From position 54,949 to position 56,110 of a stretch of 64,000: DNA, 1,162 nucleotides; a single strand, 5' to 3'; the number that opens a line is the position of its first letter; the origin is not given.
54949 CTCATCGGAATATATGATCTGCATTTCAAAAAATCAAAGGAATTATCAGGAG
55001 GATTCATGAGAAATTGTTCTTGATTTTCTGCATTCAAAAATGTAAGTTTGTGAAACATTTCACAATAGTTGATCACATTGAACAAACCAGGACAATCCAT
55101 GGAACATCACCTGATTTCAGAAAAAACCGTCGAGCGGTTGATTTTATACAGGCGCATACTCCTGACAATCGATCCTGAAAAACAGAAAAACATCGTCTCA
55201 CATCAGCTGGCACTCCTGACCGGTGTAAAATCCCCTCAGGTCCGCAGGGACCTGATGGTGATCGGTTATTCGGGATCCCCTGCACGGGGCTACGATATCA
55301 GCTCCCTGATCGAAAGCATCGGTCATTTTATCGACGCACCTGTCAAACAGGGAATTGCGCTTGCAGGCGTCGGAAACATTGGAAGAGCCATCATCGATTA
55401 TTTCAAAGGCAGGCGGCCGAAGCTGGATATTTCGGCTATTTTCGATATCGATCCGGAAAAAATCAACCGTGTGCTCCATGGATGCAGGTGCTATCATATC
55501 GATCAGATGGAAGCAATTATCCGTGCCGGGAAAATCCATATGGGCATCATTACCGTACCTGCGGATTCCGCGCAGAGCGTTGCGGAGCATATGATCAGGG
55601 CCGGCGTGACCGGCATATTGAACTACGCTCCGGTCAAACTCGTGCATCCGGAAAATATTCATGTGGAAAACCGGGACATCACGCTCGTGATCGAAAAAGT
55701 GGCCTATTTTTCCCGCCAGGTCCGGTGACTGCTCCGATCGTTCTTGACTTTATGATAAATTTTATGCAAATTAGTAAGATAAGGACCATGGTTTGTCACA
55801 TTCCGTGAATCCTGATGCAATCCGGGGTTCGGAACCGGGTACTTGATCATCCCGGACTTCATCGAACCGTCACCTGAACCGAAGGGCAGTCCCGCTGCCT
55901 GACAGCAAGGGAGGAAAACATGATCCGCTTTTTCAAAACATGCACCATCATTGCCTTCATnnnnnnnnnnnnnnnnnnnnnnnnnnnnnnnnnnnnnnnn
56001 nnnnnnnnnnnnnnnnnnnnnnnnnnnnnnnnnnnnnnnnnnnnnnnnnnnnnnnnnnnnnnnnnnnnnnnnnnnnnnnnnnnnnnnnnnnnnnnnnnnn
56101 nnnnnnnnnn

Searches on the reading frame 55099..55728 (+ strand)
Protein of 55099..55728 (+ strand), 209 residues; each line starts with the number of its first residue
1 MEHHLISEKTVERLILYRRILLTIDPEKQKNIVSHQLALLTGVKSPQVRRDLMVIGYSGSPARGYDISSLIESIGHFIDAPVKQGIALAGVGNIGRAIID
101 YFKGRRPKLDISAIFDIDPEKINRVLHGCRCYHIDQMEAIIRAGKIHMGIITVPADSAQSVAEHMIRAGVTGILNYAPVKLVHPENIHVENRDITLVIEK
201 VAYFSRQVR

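Call 8: search_protein_families(library=pfam, proteins=[window:55099-55728:+])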
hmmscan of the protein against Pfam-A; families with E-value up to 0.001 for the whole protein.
window:55099-55728:+ (209 aa): 3 families
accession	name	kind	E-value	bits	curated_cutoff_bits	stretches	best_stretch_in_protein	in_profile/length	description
PF02629.25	CoA_binding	-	4.6e-18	66.2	22.3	1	85-179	5-97/97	CoA binding domain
PF06971.19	Put_DNA-bind_N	-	1.2e-11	44.9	27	1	6-52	2-48/49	Putative DNA-binding protein N-terminus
PF01408.29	GFO_IDH_MocA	-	1.9e-07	32.2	24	1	86-171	3-88/120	Oxidoreductase family, NAD-binding Rossmann fold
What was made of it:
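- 55099..55728 (+): rex, 209 aa, redox-sensing repressor (NCBI MBN1782138.1). Pfam finds Put_DNA-bind_N plus CoA_binding (call 8).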

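Call 9: search_protein_families(library=ncbifam, proteins=[window:55099-55728:+])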
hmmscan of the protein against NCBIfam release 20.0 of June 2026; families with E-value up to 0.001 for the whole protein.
window:55099-55728:+ (209 aa): 10 families
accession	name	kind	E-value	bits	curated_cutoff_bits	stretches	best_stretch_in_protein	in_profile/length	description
NF003995.0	PRK05472.2-4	subfamily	8.1e-59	198.7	126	1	3-206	3-206/213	redox-sensing transcriptional repressor Rex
NF003994.0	PRK05472.2-3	equivalog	2.2e-48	164.5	130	1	4-195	7-198/217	redox-sensing transcriptional repressor Rex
NF003996.0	PRK05472.2-5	equivalog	6.5e-48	163.3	138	1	6-207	2-201/209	redox-sensing transcriptional repressor Rex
NF003993.0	PRK05472.2-2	equivalog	4.3e-46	157.1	217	1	3-204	3-204/212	redox-sensing transcriptional repressor Rex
NF003992.0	PRK05472.2-1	equivalog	7.2e-45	153.1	226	1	5-203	20-218/249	redox-sensing transcriptional repressor Rex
NF003989.0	PRK05472.1-3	equivalog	1.2e-43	149.4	177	1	2-207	4-209/215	redox-sensing transcriptional repressor Rex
NF003990.0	PRK05472.1-4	equivalog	1.5e-38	132.5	233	1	3-203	4-204/214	redox-sensing transcriptional repressor Rex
NF003988.0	PRK05472.1-1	equivalog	2.6e-33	115.8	321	1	5-207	6-210/214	redox-sensing transcriptional repressor Rex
NF003991.0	PRK05472.1-5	equivalog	3.5e-28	99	198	1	5-206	6-207/211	redox-sensing transcriptional repressor Rex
NF009825.0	PRK13302.1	equivalog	0.00025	20.6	253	1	83-179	6-101/271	aspartate dehydrogenase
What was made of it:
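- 55099..55728 (+): NCBIfam Rex NF003995 scores 198.7 bits against a cutoff of 126 (call 9).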

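Call 11: find_related_loci(query=window:55099-55728:+, collection=genome_contigs, flank=4000)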
Query window:55099-55728:+ (209 aa) in genome_contigs; peptide patterns used: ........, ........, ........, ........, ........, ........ (x = any residue, [..] = any of these).
176 stretches matched a pattern; 74 encode a relative of the query (tblastn E <= 1e-3); 74 distinct loci.
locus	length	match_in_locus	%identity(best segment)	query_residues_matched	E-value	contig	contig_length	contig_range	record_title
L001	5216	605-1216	56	6-209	2e-73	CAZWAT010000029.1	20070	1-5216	MAG TPA_asm: uncultured Planctomycetaceae bacterium isolate binchicken_co139_38 genome assembly, contig: NODE_5066_lengt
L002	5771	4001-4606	55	6-207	4e-73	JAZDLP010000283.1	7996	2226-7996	MAG: Planctomycetota bacterium isolate MEGAHIT-group-0.607 k141_8171078, whole genome shotgun sequence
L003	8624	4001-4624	50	1-208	1e-71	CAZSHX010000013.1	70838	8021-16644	MAG TPA_asm: uncultured Hyphomicrobiales bacterium isolate SRP284006_co1_568 genome assembly, contig: NODE_469_length_70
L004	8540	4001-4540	59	28-207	1e-71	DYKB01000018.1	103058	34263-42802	MAG TPA_asm: Caldithrix sp. isolate SulCav_AS07-7_41_26 SulCav_AS07_7_123_length_103058_cov_16_752609, whole genome shot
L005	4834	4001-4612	56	6-209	7e-71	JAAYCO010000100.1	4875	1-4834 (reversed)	MAG: Planctomycetota bacterium isolate AS06rmzACSIP_458 151351_AS06, whole genome shotgun sequence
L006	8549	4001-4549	56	27-209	7e-69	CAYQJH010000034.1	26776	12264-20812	MAG TPA_asm: uncultured Planctomycetaceae bacterium isolate binchicken_co87_116 genome assembly, contig: NODE_2451_lengt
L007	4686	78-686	52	7-209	1e-67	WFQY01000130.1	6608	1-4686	MAG: Phycisphaerae bacterium isolate S014_18 k151_160845, whole genome shotgun sequence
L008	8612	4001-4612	50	4-207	7e-67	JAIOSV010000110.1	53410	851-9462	MAG: Candidatus Sabulitectum sp. isolate SMBSF53 bin_42_k127_1231595, whole genome shotgun sequence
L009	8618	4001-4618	48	2-207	1e-64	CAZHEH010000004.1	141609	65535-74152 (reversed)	MAG TPA_asm: uncultured Planctomycetaceae bacterium isolate binchicken_co17_320 genome assembly, contig: NODE_300_length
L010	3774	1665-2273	49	4-206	2e-64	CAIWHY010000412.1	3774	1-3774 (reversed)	MAG: uncultured Thermoleophilia bacterium isolate Umea3_bin-0017 genome assembly, contig: bin-0017:412/568, whole genome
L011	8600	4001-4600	50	5-205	2e-64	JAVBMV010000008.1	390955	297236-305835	MAG: Myxococcales bacterium isolate EPI_MAG_00061 c_000013634299, whole genome shotgun sequence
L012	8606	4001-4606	47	5-206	2e-63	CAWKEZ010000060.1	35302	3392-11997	MAG: uncultured Thermoleophilia bacterium isolate MFD03323.bin.2.129 genome assembly, contig: contig_199471, whole genom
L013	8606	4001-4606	48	5-206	4e-63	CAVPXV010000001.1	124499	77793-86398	MAG: uncultured Thermoleophilia bacterium isolate MFD01872.bin.1.273 genome assembly, contig: contig_170377, whole genom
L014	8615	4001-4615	46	2-206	6e-63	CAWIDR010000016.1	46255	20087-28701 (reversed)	MAG: uncultured Thermoleophilia bacterium isolate MFD05442.bin.2.93 genome assembly, contig: contig_27081, whole genome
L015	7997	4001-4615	46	2-206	2e-62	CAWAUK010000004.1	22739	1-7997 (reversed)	MAG: uncultured Thermoleophilia bacterium isolate MFD02134.bin.3.466 genome assembly, contig: contig_110496, whole genom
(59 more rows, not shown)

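Call 13: find_homologous_proteins(query=window:55099-55728:+, max_evalue=1e-30)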
Query window:55099-55728:+ (209 aa): 273 proteins with E <= 1e-30 among 445 candidates; the best 120 are listed.
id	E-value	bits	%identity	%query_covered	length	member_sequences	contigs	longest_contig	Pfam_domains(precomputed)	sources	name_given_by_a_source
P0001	1.1e-131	455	100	100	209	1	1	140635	PF02629.26,PF06971.20,PF01408.29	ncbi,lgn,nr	ncbi:redox-sensing transcriptional repressor Rex [bacterium]|nr:redox-sensing transcriptional repres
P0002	2.1e-88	314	73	98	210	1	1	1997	PF02629.26,PF06971.20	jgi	jgi:redox-sensing transcriptional repressor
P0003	5.3e-83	296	68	100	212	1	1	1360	PF02629.26,PF06971.20,PF01408.29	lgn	-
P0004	2.1e-79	284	63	96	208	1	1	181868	PF02629.26,PF06971.20,PF01408.29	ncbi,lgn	-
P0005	8.8e-79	282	63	96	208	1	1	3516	PF02629.26,PF06971.20,PF01408.29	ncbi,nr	ncbi:redox-sensing transcriptional repressor Rex [candidate division KSB1 bacterium]|nr:redox-sensin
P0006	2.3e-78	281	61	98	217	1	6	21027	PF02629.26,PF06971.20,PF01408.29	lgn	-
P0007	2.6e-78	281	67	97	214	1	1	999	PF02629.26,PF06971.20,PF01408.29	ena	-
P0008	5.2e-77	276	60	98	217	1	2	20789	PF02629.26,PF06971.20,PF01408.29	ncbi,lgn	-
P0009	2.1e-76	274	59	97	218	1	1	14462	PF02629.26,PF06971.20,PF01408.29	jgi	jgi:redox-sensing transcriptional repressor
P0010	5.6e-76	273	65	93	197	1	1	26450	PF02629.26,PF06971.20,PF01408.29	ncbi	ncbi:redox-sensing transcriptional repressor Rex [bacterium]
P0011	1.9e-75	271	59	98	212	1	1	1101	PF02629.26,PF06971.20,PF01408.29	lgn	-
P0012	1.9e-74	268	56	98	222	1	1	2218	PF02629.26,PF06971.20,PF01408.29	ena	-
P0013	2.3e-74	268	57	97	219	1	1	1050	PF02629.26,PF06971.20,PF01408.29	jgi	jgi:redox-sensing transcriptional repressor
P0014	8.4e-74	266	60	98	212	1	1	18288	PF02629.26,PF06971.20,PF01408.29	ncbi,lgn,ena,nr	ncbi:redox-sensing transcriptional repressor Rex [bacterium]|nr:redox-sensing transcriptional repres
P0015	9.5e-74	266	56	96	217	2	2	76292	PF02629.26,PF06971.20,PF01408.29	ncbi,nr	ncbi:redox-sensing transcriptional repressor Rex [candidate division KSB1 bacterium]|nr:redox-sensin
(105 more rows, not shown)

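Call 14: find_encoding_contigs(protein=P0002, flank=3000, max_places=2)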
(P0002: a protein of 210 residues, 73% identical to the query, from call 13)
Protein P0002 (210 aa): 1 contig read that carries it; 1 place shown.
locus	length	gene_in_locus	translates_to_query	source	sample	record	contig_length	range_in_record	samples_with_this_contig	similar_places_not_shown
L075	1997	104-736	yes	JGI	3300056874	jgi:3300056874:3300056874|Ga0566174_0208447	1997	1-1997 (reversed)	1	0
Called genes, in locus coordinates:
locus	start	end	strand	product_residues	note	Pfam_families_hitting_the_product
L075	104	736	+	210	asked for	PF06971:Put_DNA-bind_N, PF02629:CoA_binding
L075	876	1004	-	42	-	-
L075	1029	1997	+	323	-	?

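Call 15: find_encoding_contigs(protein=P0003, flank=3000, max_places=2)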
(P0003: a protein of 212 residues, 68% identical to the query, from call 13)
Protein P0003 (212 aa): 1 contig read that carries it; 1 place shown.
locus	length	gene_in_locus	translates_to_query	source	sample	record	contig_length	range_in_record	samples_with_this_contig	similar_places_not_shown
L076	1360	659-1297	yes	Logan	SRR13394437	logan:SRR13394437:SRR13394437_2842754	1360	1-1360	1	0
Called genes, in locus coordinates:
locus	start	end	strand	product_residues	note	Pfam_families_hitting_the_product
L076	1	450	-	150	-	?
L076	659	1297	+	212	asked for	PF06971:Put_DNA-bind_N, PF01408:GFO_IDH_MocA (weak), PF02629:CoA_binding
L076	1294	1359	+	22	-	?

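Call 16: find_encoding_contigs(protein=P0004, flank=4000, max_places=2)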
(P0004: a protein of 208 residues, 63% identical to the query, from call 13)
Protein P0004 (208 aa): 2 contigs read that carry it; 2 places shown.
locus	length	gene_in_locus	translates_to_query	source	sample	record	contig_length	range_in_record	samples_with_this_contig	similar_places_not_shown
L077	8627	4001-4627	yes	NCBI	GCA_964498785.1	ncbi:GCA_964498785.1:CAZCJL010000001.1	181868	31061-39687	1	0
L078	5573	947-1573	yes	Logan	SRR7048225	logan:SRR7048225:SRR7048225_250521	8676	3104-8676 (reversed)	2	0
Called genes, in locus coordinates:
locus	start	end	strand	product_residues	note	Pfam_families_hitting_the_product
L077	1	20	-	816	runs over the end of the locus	PF00133:tRNA-synt_1, PF01406:tRNA-synt_1e (faint), PF09334:tRNA-synt_1g, PF13603:tRNA-synt_1_2, PF00133:tRNA-synt_1, PF09334:tRNA-synt_1g (weak), PF08264:Anticodon_1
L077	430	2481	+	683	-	PF19283:APEH_N (faint), PF26549:Tricorn_N, PF26550:Tricorn_2nd (weak), PF07676:PD40 (weak), PF26549:Tricorn_N, PF02129:Peptidase_S15 (faint), PF20434:BD-FAE (faint), PF00326:Peptidase_S9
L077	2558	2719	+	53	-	-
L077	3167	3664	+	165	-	-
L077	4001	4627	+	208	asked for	PF06971:Put_DNA-bind_N, PF01408:GFO_IDH_MocA (weak), PF02629:CoA_binding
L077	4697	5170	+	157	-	PF01257:2Fe-2S_thioredx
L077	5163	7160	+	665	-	PF01512:Complex1_51K, PF10589:NADH_4Fe-4S, PF00037:Fer4, PF12837:Fer4_6 (weak), PF13187:Fer4_9 (weak), PF13237:Fer4_10, PF14697:Fer4_21, PF00037:Fer4 (weak), +2 more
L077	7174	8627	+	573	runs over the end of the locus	PF00111:Fer2 (weak), PF13510:Fer2_4, PF10588:NADH-G_4Fe-4S_3, PF13183:Fer4_8 (weak), PF22117:Fer4_Nqo3, PF12838:Fer4_7, PF02906:Fe_hyd_lg_C, PF02256:Fe_hyd_SSU, +5 more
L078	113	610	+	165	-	-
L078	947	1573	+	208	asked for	PF06971:Put_DNA-bind_N, PF01408:GFO_IDH_MocA (weak), PF02629:CoA_binding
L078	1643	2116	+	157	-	PF01257:2Fe-2S_thioredx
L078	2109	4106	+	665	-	PF01512:Complex1_51K, PF10589:NADH_4Fe-4S, PF00037:Fer4, PF12837:Fer4_6 (weak), PF13187:Fer4_9 (weak), PF13237:Fer4_10, PF14697:Fer4_21, PF00037:Fer4 (weak), +2 more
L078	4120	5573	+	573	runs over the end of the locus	PF00111:Fer2 (weak), PF13510:Fer2_4, PF10588:NADH-G_4Fe-4S_3, PF13183:Fer4_8 (weak), PF22117:Fer4_Nqo3, PF12838:Fer4_7, PF02906:Fe_hyd_lg_C, PF02256:Fe_hyd_SSU, +5 more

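Call 17: find_encoding_contigs(protein=P0006, flank=4000, max_places=2)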
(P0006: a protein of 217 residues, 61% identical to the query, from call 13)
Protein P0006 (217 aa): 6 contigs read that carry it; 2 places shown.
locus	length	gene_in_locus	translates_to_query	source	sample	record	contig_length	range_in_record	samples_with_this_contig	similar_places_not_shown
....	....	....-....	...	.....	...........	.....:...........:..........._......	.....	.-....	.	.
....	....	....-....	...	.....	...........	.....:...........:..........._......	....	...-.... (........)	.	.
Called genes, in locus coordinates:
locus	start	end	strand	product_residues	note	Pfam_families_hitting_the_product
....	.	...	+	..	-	?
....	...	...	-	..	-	-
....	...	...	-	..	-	-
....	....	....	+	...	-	-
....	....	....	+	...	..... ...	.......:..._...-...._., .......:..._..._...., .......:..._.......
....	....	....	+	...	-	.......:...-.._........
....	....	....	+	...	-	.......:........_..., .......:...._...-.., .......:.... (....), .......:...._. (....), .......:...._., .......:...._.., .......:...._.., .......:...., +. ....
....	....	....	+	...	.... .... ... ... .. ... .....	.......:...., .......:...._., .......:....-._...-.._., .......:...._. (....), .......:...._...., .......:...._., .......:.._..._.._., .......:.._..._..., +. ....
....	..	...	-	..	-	-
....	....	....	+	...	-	-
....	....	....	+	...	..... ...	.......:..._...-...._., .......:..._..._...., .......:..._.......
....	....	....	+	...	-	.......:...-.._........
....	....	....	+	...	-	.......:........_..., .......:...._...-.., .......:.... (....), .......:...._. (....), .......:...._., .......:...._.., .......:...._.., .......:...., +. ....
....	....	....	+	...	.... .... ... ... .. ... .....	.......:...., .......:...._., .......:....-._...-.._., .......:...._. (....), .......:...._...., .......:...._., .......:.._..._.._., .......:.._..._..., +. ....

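Call 21: search_solved_structures(query=window:55099-55728:+, show_alignments=2)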
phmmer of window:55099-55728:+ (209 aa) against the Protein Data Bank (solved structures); distinct sequences matched with E-value up to 0.001: 8.
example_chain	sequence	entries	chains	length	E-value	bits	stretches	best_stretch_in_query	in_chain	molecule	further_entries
3ikv_A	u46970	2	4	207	6.8e-32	114.4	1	6-200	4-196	Redox-sensing transcriptional repressor rex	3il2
3ikt_A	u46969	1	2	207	9.4e-32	114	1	6-200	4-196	Redox-sensing transcriptional repressor rex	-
1xcb_A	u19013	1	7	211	1.1e-31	113.8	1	7-200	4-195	Redox-sensing transcriptional repressor rex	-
2dt5_A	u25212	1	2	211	1.5e-31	113.3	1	7-200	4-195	AT-rich DNA-binding protein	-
5zz5_A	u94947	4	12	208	2e-29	106.3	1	10-199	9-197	Redox-sensing transcriptional repressor Rex | Redox-sensing transcriptional repressor Rex 1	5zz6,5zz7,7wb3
2vt2_A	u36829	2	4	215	1.8e-28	103.3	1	6-206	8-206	REDOX-SENSING TRANSCRIPTIONAL REPRESSOR REX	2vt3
3keo_A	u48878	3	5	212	1.8e-28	103.2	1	6-208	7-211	Redox-sensing transcriptional repressor rex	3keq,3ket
3wg9_A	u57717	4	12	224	2e-25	93.3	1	5-202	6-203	Redox-sensing transcriptional repressor rex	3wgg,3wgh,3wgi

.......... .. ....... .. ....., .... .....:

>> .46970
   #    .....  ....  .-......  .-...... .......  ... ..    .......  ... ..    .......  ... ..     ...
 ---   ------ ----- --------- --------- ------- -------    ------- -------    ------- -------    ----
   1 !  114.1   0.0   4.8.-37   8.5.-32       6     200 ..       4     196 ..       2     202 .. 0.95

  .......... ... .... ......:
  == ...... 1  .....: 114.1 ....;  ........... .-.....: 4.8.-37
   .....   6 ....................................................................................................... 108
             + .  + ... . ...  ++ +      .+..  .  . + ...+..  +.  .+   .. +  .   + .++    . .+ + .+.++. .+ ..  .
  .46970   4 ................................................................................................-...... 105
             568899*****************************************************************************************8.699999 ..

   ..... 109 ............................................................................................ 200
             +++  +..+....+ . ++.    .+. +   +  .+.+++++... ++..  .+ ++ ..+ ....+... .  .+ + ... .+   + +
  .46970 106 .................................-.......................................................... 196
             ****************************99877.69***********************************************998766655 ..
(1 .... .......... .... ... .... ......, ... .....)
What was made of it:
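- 55099..55728 (+): It aligns over its full length to Thermus Rex 3IKT, E 9e-32 (call 21).
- It aligns end to end with Thermus Rex of the DNA complex 3IKT (call 21). The wing motif reads SPARGY where Thermus has TRGVGY, so the minor-groove Arg-Gly is shifted by two positions (call 21).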

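Call 60: search_solved_structures(query=window:55099-55728:+, show_alignments=5, max_evalue=1e-29)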
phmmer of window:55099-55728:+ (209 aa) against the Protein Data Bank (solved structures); distinct sequences matched with E-value up to 1e-29: 4.
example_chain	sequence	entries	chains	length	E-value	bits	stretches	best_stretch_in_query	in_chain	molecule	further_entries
3ikv_A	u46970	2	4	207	6.8e-32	114.4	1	6-200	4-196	Redox-sensing transcriptional repressor rex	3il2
3ikt_A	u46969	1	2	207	9.4e-32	114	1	6-200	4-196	Redox-sensing transcriptional repressor rex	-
1xcb_A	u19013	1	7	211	1.1e-31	113.8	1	7-200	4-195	Redox-sensing transcriptional repressor rex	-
2dt5_A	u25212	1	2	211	1.5e-31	113.3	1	7-200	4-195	AT-rich DNA-binding protein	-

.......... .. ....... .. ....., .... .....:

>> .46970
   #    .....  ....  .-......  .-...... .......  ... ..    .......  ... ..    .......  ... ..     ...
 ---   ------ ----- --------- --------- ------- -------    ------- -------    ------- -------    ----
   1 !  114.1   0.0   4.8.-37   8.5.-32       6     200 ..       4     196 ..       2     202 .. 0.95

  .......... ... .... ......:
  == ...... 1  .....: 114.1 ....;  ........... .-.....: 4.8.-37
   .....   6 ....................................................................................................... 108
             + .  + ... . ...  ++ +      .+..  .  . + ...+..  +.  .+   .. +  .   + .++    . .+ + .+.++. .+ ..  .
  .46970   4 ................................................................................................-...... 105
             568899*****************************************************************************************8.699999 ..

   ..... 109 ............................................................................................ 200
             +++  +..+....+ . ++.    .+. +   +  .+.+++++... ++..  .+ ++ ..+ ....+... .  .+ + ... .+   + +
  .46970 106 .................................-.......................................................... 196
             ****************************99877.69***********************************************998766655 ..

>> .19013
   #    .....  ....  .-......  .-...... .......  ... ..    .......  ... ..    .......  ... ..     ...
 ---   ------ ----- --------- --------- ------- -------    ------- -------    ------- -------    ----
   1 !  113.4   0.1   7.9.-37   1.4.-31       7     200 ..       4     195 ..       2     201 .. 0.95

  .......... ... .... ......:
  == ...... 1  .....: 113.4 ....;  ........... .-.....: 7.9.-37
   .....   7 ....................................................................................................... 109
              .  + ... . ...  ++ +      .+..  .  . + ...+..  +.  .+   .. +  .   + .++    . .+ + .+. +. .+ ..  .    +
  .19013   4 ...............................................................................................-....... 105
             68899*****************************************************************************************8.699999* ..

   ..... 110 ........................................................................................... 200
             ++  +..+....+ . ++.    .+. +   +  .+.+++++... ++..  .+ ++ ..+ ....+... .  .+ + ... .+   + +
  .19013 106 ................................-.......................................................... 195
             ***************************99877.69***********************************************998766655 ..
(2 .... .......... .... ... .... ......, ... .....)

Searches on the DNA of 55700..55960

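Call 34: search_rna_families(source=window, start=55700, end=55960, threshold=evalue, max_evalue=10, show_alignments=3)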
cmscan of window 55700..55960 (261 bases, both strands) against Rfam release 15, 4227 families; matches with E-value up to 10: 2.
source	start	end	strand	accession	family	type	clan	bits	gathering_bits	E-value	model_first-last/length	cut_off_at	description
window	55929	55960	+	RF01519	CC0196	Gene; sRNA;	-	12.7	35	1.7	1-32/58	3'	Caulobacter sRNA CC0196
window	55866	55897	+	RF02044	CDKN2B-AS_2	Gene; lncRNA;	-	10.1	50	9.5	1-46/46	no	CDKN2B antisense RNA 1 convserved region 2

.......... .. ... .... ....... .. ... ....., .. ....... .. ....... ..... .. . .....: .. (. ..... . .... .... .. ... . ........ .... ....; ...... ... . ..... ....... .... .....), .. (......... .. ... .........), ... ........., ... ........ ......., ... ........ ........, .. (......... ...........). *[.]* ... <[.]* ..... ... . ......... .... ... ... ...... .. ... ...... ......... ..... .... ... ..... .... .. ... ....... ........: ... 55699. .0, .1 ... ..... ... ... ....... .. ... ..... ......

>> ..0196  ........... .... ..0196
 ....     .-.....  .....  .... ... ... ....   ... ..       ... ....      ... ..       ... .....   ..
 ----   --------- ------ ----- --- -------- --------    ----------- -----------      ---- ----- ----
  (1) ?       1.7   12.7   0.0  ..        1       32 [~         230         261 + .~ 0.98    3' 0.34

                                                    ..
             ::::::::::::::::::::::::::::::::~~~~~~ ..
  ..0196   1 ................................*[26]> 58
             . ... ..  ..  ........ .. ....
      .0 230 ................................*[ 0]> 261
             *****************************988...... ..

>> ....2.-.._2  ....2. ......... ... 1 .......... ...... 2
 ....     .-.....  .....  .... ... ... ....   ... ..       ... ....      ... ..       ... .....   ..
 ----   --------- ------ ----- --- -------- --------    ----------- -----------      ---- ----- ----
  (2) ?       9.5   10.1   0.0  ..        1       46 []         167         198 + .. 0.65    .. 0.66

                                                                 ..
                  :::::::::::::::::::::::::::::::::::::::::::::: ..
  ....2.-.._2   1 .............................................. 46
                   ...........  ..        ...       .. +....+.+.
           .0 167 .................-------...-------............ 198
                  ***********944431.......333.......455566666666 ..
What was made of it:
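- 55871..55914 (+): Conserved leader element just before the receptor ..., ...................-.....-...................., with a hairpin at 55884-55900. There is no relevant Rfam match even at E up to 10 (call 34).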
